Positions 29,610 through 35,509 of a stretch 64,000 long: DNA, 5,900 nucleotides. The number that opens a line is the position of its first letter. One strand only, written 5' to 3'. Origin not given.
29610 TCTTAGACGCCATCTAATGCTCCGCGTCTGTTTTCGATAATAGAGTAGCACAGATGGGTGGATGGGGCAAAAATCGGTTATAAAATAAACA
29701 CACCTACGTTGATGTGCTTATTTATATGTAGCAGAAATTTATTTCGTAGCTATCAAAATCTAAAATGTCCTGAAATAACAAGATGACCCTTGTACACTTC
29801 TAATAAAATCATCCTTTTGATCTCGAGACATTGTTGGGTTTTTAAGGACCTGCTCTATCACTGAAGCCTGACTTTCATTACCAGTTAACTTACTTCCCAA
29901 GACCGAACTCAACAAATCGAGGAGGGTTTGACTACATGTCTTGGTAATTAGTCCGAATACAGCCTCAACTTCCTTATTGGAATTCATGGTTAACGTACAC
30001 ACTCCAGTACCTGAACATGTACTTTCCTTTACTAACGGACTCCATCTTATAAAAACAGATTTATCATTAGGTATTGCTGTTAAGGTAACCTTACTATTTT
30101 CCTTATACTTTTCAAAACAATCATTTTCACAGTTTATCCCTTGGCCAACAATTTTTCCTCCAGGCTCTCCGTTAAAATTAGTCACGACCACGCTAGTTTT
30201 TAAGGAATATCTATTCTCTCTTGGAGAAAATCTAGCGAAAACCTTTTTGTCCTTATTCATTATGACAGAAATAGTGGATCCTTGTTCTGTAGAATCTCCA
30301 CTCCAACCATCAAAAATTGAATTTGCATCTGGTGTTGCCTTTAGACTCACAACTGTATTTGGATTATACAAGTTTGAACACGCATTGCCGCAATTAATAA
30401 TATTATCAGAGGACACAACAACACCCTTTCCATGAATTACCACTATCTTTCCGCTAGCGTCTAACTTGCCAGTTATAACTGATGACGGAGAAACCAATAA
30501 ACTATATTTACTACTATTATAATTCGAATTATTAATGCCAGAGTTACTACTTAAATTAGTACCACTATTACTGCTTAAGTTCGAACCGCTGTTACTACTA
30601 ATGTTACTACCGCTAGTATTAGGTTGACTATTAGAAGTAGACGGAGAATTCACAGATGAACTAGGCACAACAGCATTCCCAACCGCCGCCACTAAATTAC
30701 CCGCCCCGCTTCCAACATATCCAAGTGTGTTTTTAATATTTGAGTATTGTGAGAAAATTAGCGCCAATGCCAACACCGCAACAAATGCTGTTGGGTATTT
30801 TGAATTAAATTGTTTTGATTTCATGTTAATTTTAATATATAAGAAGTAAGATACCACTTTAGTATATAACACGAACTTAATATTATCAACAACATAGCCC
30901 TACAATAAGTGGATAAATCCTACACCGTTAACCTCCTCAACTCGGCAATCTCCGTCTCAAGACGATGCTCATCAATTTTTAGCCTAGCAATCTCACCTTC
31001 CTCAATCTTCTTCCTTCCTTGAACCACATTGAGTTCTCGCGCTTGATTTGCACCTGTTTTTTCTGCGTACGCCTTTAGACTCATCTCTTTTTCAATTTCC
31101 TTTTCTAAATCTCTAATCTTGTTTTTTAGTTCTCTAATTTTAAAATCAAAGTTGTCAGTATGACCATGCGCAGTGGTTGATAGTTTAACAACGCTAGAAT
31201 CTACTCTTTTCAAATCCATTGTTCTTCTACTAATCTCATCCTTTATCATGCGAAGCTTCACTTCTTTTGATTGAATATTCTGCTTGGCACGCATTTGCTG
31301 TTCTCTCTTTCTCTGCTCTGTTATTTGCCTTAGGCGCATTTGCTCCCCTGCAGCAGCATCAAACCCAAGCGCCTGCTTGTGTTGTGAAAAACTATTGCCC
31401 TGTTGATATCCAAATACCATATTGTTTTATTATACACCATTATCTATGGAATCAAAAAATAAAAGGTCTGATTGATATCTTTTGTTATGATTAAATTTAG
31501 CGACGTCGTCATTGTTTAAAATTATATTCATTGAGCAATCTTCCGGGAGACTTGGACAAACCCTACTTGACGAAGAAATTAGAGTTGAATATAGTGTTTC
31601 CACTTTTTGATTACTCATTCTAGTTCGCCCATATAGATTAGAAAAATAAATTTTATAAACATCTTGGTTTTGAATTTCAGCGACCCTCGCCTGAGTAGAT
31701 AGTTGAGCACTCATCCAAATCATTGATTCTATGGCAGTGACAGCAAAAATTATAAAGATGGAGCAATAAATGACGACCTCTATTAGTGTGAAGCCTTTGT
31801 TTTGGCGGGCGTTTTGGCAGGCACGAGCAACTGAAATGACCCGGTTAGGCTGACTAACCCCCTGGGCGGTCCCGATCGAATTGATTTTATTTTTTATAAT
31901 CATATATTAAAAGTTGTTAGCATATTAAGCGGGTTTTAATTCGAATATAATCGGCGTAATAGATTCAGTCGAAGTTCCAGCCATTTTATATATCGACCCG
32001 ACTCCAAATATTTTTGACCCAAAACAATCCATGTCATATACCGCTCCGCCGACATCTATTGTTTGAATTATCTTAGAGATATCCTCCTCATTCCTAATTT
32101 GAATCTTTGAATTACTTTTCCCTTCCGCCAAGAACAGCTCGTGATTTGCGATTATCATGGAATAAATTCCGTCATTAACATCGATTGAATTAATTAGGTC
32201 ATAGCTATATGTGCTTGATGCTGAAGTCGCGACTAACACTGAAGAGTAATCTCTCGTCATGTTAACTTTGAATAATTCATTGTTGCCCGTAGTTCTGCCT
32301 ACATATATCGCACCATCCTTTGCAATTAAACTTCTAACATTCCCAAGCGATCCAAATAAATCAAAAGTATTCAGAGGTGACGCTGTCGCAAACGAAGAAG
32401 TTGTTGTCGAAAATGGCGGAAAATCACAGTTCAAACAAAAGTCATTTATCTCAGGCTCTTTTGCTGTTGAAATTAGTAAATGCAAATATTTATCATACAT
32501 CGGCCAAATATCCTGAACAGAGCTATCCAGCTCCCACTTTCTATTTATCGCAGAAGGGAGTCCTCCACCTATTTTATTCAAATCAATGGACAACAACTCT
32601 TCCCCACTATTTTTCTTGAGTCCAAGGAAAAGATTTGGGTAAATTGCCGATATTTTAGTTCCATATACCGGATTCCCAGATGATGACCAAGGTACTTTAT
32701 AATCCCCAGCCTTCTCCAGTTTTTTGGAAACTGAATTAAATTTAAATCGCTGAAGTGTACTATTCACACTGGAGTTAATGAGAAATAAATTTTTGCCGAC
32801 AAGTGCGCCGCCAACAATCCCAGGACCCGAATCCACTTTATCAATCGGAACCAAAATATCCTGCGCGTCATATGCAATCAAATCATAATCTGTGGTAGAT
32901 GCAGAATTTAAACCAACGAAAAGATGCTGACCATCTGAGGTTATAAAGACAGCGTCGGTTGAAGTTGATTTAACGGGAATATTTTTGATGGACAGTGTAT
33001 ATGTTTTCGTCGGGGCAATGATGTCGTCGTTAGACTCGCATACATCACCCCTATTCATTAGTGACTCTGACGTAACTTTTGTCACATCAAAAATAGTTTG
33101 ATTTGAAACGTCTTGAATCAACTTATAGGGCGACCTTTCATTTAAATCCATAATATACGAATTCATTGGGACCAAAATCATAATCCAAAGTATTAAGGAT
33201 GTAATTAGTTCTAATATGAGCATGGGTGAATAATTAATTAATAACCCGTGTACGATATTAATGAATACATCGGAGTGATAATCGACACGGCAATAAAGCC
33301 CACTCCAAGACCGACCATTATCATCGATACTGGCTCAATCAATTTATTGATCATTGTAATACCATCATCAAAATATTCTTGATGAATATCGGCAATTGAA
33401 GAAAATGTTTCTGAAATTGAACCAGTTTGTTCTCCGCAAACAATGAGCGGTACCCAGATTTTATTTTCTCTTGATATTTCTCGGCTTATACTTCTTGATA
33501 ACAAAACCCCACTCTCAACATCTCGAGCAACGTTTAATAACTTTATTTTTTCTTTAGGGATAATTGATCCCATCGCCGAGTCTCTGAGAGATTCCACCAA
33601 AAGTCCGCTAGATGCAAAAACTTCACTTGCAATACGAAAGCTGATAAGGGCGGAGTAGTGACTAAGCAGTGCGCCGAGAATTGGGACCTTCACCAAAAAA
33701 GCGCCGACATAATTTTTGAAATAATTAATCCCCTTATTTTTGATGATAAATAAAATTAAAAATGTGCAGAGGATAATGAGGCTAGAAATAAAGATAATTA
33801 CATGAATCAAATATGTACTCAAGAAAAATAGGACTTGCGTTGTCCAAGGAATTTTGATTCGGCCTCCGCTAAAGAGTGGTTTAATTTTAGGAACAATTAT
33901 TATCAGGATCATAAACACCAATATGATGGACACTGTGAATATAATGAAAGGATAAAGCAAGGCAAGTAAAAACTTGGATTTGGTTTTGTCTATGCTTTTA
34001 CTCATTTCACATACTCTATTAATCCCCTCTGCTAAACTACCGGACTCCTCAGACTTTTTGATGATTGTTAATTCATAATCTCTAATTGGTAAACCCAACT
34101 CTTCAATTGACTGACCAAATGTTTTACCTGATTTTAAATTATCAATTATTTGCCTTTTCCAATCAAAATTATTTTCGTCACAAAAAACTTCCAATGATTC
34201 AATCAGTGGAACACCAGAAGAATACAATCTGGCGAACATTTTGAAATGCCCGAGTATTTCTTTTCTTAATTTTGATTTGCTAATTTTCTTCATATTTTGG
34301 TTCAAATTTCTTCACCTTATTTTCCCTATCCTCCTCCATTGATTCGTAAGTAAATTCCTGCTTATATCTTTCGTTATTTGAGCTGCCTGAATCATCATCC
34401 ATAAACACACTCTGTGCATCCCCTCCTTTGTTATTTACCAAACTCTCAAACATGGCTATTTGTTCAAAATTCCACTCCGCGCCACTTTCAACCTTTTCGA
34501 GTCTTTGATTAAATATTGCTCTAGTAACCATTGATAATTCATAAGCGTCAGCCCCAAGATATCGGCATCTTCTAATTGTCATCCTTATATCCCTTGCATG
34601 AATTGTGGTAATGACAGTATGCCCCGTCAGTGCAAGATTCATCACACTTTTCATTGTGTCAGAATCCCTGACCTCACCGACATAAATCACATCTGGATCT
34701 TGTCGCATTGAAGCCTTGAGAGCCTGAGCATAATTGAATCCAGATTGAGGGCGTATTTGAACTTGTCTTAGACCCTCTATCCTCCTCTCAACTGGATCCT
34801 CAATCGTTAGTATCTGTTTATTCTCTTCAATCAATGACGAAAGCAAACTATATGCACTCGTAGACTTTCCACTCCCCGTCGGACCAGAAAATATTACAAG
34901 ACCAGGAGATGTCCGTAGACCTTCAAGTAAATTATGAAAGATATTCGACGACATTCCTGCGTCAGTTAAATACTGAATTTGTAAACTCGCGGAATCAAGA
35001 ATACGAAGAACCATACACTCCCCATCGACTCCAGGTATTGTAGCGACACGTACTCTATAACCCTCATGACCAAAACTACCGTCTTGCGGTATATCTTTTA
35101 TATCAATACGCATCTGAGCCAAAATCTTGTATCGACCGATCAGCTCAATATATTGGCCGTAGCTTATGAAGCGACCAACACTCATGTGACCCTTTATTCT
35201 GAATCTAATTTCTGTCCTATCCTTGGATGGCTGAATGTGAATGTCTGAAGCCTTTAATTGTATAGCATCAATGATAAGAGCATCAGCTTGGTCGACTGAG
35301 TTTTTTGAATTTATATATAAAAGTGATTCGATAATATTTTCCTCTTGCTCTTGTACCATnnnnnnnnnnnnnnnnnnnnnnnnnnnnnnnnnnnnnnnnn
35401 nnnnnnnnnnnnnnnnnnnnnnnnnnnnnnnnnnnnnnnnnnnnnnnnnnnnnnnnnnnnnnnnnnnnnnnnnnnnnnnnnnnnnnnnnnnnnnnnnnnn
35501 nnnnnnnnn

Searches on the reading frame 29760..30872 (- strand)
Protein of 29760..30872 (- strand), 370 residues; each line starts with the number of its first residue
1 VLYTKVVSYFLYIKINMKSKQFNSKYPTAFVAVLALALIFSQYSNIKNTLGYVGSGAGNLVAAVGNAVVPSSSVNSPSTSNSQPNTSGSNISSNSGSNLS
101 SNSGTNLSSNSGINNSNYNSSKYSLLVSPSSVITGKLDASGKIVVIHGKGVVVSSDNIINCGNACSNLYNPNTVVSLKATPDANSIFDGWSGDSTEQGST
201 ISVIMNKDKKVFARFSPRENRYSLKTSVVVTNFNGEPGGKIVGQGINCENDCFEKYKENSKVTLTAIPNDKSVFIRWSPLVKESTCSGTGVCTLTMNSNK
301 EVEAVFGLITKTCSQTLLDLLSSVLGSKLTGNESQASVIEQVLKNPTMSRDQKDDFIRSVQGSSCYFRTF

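Call 11: search_protein_families(library=pfam, proteins=[window:29760-30872:-], max_evalue=0.0001)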
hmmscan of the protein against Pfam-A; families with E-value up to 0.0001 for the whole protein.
window:29760-30872:- (370 aa): 1 family
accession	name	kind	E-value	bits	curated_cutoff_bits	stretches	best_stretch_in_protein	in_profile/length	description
PF18998.6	Flg_new_2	-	1.6e-19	70.1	23.6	2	164-217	14-71/73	Divergent InlB B-repeat domain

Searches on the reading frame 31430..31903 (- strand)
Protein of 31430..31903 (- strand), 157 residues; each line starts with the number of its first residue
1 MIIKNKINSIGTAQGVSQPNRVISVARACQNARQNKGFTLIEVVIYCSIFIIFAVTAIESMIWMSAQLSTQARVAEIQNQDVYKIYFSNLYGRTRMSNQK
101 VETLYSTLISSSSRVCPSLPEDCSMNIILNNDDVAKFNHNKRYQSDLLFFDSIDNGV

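Call 11: search_protein_families(library=pfam, proteins=[window:31430-31903:-], max_evalue=0.0001)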
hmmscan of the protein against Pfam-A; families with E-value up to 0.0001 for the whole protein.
window:31430-31903:- (157 aa): 1 family
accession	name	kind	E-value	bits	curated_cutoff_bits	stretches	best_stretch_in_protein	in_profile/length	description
PF07963.17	N_methyl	-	3.5e-05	23.6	21.2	1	33-57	2-26/27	Prokaryotic N-terminal methylation motif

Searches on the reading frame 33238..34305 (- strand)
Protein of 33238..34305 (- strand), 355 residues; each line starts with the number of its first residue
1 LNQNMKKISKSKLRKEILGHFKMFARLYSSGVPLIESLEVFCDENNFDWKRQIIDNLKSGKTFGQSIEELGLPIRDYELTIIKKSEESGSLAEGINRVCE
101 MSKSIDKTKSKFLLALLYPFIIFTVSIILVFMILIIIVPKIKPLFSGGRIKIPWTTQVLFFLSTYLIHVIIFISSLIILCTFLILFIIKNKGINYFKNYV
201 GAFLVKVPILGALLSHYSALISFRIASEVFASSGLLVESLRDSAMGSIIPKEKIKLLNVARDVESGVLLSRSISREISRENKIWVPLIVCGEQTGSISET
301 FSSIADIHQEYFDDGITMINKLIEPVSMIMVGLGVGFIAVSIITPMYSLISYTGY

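Call 11: search_protein_families(library=pfam, proteins=[window:33238-34305:-], max_evalue=0.0001)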
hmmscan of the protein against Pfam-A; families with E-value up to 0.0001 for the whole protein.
window:33238-34305:- (355 aa): 1 family
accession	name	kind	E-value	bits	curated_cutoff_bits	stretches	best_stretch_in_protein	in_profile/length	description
PF00482.28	T2SSF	-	2.3e-26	92.6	25.2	2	23-139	4-125/125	Type II secretion system (T2SS), protein F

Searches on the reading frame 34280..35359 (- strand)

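Call 12: search_protein_families(library=pfam, proteins=[window:34280-35359:-], max_evalue=0.0001)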
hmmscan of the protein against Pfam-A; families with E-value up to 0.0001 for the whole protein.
window:34280-35359:- (359 aa): 2 families
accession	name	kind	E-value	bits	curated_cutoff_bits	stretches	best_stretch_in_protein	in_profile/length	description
PF00437.27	T2SSE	-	7.8e-71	239.1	24.9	1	26-289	13-279/370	Type II/IV secretion system protein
PF20720.3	nSTAND3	-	1.2e-05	25.5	27.2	1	141-191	7-56/155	Novel STAND NTPase 3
